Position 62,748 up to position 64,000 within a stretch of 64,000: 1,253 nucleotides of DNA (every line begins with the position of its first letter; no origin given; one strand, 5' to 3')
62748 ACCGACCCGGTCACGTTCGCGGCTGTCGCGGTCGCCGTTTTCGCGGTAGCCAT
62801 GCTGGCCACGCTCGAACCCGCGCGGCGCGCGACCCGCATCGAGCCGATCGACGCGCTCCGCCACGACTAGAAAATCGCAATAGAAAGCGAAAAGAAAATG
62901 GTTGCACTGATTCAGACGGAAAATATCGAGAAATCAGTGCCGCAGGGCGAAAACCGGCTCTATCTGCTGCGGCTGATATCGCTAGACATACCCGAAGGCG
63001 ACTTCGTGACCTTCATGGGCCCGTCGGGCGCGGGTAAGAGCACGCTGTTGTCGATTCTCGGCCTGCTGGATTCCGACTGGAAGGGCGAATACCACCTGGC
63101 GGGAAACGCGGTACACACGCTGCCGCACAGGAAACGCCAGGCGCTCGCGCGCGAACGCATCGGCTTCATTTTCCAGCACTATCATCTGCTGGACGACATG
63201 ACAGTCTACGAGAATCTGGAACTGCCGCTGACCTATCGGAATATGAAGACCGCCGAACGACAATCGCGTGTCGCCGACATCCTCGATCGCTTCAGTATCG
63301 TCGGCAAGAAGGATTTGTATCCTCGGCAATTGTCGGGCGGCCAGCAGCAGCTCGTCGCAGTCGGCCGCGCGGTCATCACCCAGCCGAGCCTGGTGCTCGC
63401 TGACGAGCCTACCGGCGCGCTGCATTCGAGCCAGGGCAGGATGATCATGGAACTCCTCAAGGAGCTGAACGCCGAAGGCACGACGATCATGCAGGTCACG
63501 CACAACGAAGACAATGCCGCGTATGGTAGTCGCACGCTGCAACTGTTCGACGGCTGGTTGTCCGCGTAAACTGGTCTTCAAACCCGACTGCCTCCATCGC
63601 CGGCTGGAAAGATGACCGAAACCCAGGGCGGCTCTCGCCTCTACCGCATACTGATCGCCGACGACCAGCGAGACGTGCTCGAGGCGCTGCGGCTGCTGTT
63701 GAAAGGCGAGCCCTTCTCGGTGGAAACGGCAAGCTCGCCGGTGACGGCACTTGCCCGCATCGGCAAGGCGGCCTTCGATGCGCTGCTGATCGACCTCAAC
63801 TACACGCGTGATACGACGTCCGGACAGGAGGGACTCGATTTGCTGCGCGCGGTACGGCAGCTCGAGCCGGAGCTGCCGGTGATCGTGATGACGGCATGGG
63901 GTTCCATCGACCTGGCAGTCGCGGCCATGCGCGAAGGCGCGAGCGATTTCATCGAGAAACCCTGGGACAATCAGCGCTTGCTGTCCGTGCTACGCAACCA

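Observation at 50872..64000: MacAB-like locus with four tandem duplicated FtsX permeases, two separate ATPases, one adaptor and sigma-54-type control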

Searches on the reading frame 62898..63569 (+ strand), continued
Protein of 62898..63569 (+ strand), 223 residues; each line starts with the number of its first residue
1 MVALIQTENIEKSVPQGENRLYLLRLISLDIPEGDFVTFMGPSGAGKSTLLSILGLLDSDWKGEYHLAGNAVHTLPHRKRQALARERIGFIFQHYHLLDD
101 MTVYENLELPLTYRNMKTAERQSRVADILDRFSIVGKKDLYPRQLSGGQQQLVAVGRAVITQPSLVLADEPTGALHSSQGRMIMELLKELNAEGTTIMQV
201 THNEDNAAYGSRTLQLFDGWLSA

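Call 64: find_homologous_proteins(query=L036:10004-10693:+, max_evalue=1e-30)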
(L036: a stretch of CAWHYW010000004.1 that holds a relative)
Query L036:10004-10693:+ (230 aa): 8000 proteins with E <= 1e-30 among 8000 candidates; the best 120 are listed.
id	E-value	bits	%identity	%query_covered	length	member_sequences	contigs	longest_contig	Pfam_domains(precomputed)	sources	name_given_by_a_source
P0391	1.6e-149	514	100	100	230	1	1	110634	PF00005.34,PF02463.26,PF13304.13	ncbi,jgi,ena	jgi:putative ABC transport system ATP-binding protein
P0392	5.7e-148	509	99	100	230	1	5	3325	PF00005.34,PF02463.26,PF13304.13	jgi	jgi:putative ABC transport system ATP-binding protein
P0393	2.9e-147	506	99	100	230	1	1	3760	PF00005.34,PF02463.26,PF13304.13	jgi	-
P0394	9.5e-145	498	97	100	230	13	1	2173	PF00005.34,PF02463.26,PF13304.13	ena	-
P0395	3.6e-136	470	-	-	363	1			PF00005.34,PF13521.13,PF13555.13,PF13401.13,PF03193.23,PF20703.4,PF02463.26,PF03215.22,PF13481.13,PF13304.13,PF13191.13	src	-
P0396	1.1e-132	459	87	100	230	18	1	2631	PF00005.34,PF02463.26,PF13304.13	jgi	-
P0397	3.8e-132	457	87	99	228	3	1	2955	PF00005.34,PF02463.26,PF13304.13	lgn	-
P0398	7.5e-132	456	86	100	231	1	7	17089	PF00005.34,PF02463.26,PF13304.13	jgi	jgi:ABC-type lipoprotein export system ATPase subunit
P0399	1.3e-131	455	87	100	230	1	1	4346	PF00005.34,PF02463.26,PF13304.13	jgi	jgi:ABC-type lipoprotein export system ATPase subunit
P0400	1.5e-131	455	86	100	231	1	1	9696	PF00005.34,PF02463.26,PF13304.13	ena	-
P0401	1.6e-131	455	86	100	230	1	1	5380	PF00005.34,PF02463.26,PF13304.13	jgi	jgi:ABC-type lipoprotein export system ATPase subunit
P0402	2.3e-131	454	86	100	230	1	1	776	PF00005.34,PF02463.26,PF13304.13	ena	-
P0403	2.9e-131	454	86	100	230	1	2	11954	PF00005.34,PF02463.26,PF13304.13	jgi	jgi:putative ABC transport system ATP-binding protein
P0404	3.6e-131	454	85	100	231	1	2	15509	PF00005.34,PF02463.26,PF13304.13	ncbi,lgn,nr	ncbi:MAG TPA: ABC transporter ATP-binding protein [Bryobacteraceae bacterium]|nr:ABC transporter ATP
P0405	3.8e-131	454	86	100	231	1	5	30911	PF00005.34,PF02463.26,PF13304.13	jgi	jgi:ABC-type lipoprotein export system ATPase subunit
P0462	1.3e-115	403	77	98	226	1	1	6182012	PF00005.34,PF13304.13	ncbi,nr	ncbi:ABC transporter ATP-binding protein [Bryobacterales bacterium F-183]|nr:ABC transporter ATP-bin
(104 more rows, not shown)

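Call 65: find_encoding_contigs(protein=P0462, flank=10000, max_places=1)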
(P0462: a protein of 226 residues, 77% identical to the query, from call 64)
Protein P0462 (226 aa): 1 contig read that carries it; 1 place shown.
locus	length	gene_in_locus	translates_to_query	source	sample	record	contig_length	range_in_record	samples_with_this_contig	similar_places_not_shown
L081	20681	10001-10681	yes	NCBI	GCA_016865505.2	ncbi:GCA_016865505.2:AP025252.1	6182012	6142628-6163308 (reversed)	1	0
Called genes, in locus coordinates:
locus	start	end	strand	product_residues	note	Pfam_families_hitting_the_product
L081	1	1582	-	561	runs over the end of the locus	PF08811:DUF1800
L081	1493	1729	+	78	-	-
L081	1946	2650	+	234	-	-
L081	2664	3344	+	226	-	-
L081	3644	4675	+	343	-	PF01695:IstB_IS21 (weak), PF02562:PhoH, PF13604:AAA_30 (weak), PF13245:AAA_19 (faint)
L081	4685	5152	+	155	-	PF02130:YbeY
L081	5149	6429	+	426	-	PF01595:CNNM, PF00571:CBS (weak), PF03471:CorC_HlyC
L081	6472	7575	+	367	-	PF01926:MMR_HSR1, PF02421:FeoB_N (weak), PF06071:YchF-GTPase_C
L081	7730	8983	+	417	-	PF25919:BSH_CusB (faint), PF25973:BSH_CzcB (faint)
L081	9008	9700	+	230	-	PF00005:ABC_tran, PF02463:SMC_N (faint), PF13304:AAA_21 (faint)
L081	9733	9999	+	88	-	-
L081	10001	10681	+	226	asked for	PF00005:ABC_tran, PF13304:AAA_21 (weak)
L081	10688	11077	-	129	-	-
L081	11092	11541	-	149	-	PF12802:MarR_2 (weak), PF01047:MarR, PF13463:HTH_27 (weak)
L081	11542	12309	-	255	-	PF06439:3keto-disac_hyd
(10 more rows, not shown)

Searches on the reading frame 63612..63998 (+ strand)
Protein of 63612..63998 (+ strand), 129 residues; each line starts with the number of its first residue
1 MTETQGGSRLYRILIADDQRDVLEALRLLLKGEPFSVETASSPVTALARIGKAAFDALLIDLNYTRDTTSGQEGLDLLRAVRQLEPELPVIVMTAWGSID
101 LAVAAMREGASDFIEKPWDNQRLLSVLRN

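Call 62: search_protein_families(library=pfam, proteins=[window:63612-63998:+], max_evalue=0.0001)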
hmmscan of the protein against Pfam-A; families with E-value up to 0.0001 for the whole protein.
window:63612-63998:+ (129 aa): 1 family
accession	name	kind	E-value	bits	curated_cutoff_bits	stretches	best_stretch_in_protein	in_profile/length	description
PF00072.30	Response_reg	-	4.5e-24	85.2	30.2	1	13-127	1-110/111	Response regulator receiver domain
